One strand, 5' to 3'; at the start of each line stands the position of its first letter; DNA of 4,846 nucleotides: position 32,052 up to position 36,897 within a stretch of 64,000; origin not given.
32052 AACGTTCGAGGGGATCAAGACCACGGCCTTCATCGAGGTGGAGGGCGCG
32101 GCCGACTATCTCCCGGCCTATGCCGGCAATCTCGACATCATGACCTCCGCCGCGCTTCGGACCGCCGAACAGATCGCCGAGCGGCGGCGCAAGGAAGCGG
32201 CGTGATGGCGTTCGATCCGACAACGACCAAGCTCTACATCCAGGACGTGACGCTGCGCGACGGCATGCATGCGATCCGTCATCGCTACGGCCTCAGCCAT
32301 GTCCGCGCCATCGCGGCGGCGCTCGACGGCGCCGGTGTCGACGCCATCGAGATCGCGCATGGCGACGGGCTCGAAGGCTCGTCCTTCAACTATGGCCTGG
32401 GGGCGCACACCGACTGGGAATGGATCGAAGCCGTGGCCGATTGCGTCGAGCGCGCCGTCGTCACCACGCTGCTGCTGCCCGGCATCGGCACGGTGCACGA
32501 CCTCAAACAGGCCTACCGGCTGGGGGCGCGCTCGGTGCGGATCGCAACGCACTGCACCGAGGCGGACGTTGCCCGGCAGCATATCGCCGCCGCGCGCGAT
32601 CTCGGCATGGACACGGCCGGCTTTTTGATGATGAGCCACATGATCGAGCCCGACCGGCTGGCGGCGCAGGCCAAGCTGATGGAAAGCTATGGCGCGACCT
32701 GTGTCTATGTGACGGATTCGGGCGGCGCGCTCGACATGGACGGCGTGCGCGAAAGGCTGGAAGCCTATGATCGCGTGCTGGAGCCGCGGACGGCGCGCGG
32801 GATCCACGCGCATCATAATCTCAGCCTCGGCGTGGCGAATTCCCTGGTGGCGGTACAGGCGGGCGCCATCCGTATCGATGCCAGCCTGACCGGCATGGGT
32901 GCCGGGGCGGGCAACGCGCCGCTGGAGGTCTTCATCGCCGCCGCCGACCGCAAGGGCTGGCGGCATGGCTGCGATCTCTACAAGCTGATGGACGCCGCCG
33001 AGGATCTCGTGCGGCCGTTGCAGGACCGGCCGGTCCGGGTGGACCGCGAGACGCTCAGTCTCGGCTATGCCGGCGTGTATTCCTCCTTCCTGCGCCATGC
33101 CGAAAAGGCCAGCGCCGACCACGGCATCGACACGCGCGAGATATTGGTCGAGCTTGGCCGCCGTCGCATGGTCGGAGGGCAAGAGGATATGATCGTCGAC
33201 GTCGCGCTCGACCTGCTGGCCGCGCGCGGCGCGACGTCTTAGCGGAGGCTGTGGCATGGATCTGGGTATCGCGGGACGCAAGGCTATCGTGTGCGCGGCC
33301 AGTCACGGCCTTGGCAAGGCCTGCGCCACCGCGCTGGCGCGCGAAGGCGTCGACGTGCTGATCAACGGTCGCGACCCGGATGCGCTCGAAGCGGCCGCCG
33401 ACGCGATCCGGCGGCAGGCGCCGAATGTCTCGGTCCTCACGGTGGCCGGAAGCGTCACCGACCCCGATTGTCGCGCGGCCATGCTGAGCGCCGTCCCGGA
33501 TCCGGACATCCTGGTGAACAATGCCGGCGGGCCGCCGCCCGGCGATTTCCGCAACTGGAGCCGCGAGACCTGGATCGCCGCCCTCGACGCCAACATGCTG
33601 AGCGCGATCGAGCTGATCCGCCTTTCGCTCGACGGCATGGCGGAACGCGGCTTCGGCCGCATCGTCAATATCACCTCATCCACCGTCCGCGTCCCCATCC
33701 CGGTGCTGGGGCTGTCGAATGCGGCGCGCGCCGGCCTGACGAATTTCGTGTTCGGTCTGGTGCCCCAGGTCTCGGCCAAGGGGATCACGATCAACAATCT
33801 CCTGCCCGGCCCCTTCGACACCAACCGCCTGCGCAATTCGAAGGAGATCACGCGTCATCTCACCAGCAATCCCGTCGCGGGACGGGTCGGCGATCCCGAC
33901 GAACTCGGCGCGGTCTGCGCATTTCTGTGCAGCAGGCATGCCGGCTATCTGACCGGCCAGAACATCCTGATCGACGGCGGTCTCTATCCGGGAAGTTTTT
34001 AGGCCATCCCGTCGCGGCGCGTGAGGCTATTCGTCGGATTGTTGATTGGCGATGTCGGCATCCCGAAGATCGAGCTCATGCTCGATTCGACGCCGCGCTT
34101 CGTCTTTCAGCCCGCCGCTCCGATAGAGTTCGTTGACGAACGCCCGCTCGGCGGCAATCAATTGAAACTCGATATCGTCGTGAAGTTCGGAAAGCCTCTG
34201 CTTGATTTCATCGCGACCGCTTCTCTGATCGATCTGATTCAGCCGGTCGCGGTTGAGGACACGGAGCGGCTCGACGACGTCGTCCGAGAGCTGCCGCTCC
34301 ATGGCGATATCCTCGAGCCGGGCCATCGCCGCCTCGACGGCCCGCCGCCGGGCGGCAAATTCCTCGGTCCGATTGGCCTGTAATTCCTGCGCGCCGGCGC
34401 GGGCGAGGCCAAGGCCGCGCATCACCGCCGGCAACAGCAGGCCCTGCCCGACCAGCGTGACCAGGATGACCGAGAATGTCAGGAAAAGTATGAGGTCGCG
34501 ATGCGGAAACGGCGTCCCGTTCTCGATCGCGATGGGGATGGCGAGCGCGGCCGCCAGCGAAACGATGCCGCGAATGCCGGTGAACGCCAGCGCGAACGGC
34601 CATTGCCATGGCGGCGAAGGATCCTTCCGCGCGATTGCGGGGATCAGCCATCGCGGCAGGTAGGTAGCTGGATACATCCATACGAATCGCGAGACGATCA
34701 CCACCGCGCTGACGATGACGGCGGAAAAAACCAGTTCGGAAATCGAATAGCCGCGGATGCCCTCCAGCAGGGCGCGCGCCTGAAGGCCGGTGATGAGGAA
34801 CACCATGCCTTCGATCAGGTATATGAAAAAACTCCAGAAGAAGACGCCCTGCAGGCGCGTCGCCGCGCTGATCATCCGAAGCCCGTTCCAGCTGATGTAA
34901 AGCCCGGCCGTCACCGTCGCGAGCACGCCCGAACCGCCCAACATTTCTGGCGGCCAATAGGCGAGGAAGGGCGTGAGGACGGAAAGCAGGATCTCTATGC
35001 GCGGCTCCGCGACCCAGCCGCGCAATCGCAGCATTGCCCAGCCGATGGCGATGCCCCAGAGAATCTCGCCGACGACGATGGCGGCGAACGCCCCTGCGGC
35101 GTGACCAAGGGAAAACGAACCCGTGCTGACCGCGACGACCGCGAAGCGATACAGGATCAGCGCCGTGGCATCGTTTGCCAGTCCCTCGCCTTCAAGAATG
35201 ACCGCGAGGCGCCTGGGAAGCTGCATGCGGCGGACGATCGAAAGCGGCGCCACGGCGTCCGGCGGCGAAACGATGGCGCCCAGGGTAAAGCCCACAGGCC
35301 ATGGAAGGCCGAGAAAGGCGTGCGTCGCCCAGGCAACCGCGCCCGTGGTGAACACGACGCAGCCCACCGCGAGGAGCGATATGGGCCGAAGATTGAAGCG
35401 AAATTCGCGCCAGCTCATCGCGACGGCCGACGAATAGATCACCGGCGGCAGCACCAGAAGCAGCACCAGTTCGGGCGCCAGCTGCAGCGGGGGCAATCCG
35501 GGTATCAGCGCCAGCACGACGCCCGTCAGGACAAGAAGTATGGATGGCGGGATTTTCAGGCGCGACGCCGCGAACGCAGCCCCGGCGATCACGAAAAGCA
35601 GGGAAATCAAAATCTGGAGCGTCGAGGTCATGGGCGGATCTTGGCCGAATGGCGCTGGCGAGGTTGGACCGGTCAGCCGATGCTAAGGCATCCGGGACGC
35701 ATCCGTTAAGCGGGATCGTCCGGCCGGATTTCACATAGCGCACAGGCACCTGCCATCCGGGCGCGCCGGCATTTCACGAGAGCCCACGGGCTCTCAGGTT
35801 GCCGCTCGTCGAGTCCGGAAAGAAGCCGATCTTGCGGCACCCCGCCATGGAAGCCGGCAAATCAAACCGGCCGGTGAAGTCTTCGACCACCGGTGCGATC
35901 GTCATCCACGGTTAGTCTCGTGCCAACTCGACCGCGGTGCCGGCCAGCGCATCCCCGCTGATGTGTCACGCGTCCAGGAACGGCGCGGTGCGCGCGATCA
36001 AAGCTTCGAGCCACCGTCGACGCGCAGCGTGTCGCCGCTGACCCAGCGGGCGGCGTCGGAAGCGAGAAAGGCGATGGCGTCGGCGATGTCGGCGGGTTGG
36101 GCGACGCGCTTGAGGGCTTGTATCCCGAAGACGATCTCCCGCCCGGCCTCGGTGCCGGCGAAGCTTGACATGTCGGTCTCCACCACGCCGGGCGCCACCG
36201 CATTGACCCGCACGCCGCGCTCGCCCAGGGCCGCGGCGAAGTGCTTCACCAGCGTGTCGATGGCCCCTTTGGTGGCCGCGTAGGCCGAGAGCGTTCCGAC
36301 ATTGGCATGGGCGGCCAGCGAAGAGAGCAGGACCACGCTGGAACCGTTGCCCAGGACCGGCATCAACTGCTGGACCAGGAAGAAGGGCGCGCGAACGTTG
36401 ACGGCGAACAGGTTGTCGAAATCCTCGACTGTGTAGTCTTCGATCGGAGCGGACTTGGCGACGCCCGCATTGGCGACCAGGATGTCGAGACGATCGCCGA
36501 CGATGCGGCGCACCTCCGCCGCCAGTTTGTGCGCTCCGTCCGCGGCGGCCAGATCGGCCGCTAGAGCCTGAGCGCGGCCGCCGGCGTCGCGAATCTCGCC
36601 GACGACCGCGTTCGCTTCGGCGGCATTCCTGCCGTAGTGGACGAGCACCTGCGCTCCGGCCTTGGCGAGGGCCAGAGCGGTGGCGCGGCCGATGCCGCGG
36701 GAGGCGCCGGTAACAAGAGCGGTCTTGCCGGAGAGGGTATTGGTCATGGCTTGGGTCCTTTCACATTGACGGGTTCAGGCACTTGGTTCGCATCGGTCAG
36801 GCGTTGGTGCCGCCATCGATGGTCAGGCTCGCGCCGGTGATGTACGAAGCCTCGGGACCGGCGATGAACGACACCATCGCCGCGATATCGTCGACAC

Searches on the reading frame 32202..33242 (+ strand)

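Call 41: search_protein_families(library=pfam, proteins=[window:32202-33242:+], max_evalue=0.000001)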
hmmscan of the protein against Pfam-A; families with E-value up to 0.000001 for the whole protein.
window:32202-33242:+ (346 aa): 2 families
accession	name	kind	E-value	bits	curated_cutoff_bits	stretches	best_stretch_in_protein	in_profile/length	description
PF00682.25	HMGL-like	-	5.5e-60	203.4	29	1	11-267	2-258/260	HMGL-like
PF07836.16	DmpG_comm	-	2.8e-31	107.3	27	1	279-338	2-61/63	DmpG-like communication domain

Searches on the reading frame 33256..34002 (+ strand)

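Call 41: search_protein_families(library=pfam, proteins=[window:33256-34002:+], max_evalue=0.000001)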
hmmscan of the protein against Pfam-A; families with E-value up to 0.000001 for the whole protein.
window:33256-34002:+ (248 aa): 2 families
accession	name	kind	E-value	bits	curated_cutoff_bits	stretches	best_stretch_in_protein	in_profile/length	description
PF13561.12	adh_short_C2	-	6.4e-40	137.6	27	1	15-243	4-235/236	Enoyl-(Acyl carrier protein) reductase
PF00106.31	adh_short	-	1.2e-32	113.4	26.6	1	9-195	2-190/195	short chain dehydrogenase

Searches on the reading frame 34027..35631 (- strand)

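Call 41: search_protein_families(library=pfam, proteins=[window:34027-35631:-], max_evalue=0.000001)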
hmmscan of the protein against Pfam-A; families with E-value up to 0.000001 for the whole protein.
window:34027-35631:- (534 aa): 1 family
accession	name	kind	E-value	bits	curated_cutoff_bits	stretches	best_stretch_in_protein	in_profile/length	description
PF00999.27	Na_H_Exchanger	-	6.1e-51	173.9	26.2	1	13-405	4-374/375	Sodium/hydrogen exchanger, transmembrane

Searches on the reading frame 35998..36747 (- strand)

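Call 41: search_protein_families(library=pfam, proteins=[window:35998-36747:-], max_evalue=0.000001)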
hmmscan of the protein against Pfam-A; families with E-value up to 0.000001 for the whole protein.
window:35998-36747:- (249 aa): 4 families
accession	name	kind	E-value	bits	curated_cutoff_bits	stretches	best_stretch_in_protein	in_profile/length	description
PF13561.12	adh_short_C2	-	3.1e-55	187.8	27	1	14-246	1-234/236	Enoyl-(Acyl carrier protein) reductase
PF00106.31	adh_short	-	7.6e-49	166.3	26.6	1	8-195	1-188/195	short chain dehydrogenase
PF08659.16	KR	-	6.8e-19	68.9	22.6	1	9-182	2-174/180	KR domain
PF23441.1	SDR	-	1.3e-07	31.7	27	1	2-247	2-255/258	SDR-like rossmann domain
